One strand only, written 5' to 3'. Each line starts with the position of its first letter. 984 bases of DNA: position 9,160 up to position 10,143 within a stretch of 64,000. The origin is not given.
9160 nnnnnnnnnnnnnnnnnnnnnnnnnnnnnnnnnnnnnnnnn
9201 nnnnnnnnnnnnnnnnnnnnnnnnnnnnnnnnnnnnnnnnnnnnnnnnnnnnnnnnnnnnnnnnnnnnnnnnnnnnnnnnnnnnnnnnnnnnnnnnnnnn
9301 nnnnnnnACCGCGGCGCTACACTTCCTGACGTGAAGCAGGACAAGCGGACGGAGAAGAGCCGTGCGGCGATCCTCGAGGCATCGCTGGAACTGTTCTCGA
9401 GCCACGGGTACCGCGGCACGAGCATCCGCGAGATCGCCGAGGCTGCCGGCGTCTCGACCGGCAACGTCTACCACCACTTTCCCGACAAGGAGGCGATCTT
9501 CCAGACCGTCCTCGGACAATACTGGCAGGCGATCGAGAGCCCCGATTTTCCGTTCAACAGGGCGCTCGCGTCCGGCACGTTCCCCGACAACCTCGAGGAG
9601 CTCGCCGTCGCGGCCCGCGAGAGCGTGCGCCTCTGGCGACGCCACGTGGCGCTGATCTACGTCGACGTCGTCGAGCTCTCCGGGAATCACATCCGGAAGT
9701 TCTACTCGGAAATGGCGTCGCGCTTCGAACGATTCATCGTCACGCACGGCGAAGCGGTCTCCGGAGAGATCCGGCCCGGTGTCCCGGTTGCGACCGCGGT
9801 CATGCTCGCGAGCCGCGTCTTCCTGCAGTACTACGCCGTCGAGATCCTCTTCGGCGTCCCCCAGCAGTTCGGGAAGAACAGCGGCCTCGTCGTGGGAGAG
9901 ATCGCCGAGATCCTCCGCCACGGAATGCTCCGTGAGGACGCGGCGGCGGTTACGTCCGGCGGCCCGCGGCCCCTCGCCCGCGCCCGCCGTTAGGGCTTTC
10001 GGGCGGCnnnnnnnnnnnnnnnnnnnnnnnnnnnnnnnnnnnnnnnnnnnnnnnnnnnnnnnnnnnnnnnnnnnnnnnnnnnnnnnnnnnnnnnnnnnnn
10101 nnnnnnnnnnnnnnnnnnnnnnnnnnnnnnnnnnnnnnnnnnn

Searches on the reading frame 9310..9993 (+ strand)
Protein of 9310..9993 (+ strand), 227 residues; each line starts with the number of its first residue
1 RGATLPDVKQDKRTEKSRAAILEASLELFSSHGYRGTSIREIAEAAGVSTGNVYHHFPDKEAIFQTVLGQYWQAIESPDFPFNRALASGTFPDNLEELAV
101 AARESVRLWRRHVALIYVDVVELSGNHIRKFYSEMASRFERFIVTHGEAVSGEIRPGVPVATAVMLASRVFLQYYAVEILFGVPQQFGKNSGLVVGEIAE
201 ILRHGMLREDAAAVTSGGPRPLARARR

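Call 23: search_protein_families(library=ncbifam, proteins=[window:9310-9993:+], max_evalue=0.00001)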
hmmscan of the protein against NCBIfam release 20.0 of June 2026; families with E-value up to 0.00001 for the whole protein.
window:9310-9993:+ (227 aa): 18 families
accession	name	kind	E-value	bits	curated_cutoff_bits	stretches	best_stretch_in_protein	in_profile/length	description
NF041196.1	ScbR_bind_reg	equivalog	1.3e-15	58.1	150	1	12-77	2-67/191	ScbR family autoregulator-binding transcription factor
TIGR03613.1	RutR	equivalog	4.6e-13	49.5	368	1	12-82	4-74/202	pyrimidine utilization regulatory protein R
NF050111.1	TransRegSACE7040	equivalog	9e-13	48.5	250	1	18-68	3-53/186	SACE_7040 family transcriptional regulator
NF007949.0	PRK10668.1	equivalog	1.6e-12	47.4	271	1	10-71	5-66/216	multidrug efflux transporter transcriptional repressor AcrR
NF037937.1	septum_RefZ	equivalog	2.4e-12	47.2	180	1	19-73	2-56/195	forespore capture DNA-binding protein RefZ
NF011584.0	PRK15008.1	equivalog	2.9e-12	46.9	230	1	9-74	11-76/212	HTH-type transcriptional regulator RutR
NF051852.1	efflux_TF_MtrR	exception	3.2e-12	46.7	280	1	12-77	6-71/205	multidrug efflux system transcriptional repressor MtrR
NF053516.1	TranRepPrsAVib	equivalog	2.3e-10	40.7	300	1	14-74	4-64/208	TetR family transcriptional repressor PsrA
TIGR03968.1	mycofact_TetR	equivalog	4.8e-09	36.1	224.9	1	12-64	5-57/190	mycofactocin system transcriptional regulator MftR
NF053731.1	TransRegFasRMycb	equivalog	5.9e-09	36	330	1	15-77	10-72/199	HTH-type transcriptional activator FasR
NF007430.0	PRK09975.1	equivalog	5.9e-09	35.4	274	1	13-70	8-65/220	acrEF/envCD operon transcriptional regulator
TIGR03384.1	betaine_BetI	equivalog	6.5e-09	35.7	201.3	1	15-67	7-59/189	choline-binding transcriptional repressor BetI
NF001978.0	PRK00767.1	equivalog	8.5e-09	35.5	118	1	18-70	11-63/197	transcriptional regulator BetI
NF051457.1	acryl_TF_AcuR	equivalog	3.6e-08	32.9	247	1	9-73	10-74/204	acrylate utilization transcriptional regulator AcuR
NF058643.1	TranRegCurRPseudo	equivalog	3e-07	30.3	300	1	15-74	6-65/193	TetR family transcriptional repressor CurR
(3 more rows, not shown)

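Call 55: search_protein_families(library=pfam, proteins=[window:9310-9993:+], max_evalue=1)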
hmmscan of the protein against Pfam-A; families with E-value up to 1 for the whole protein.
window:9310-9993:+ (227 aa): 8 families
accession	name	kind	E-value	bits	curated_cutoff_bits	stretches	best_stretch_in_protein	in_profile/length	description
PF00440.29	TetR_N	-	2.7e-19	69.1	24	1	21-65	1-45/47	Bacterial regulatory proteins, tetR family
PF08281.18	Sigma70_r4_2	-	0.037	14.1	25.7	1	34-56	24-46/54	Sigma-70, region 4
PF01022.26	HTH_5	-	0.045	14.1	22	1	38-57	17-36/47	Bacterial regulatory protein, arsR family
PF16314.11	DUF4954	-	0.055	12.5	26.2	1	29-83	310-365/433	Domain of unknown function (DUF4954)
PF19575.5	HTH_58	-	0.065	13.6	23.8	1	34-55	24-45/62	Helix-turn-helix domain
PF12840.13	HTH_20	-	0.068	13.6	27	1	17-56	5-38/51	Helix-turn-helix domain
PF13412.12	HTH_24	-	0.082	12.9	21.9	1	36-56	17-37/48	Winged helix-turn-helix DNA-binding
PF16855.10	Soc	-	0.19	12.7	27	0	116-137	29-50/74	Small outer capsid protein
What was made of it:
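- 9310..9993 (+): TetR-family regulator, convergent with the end of the cassette. PF00440, E 3e-19 (call 55).
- Checked: A convergent TetR gene lies at 9310-9993 (calls 23, 55).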
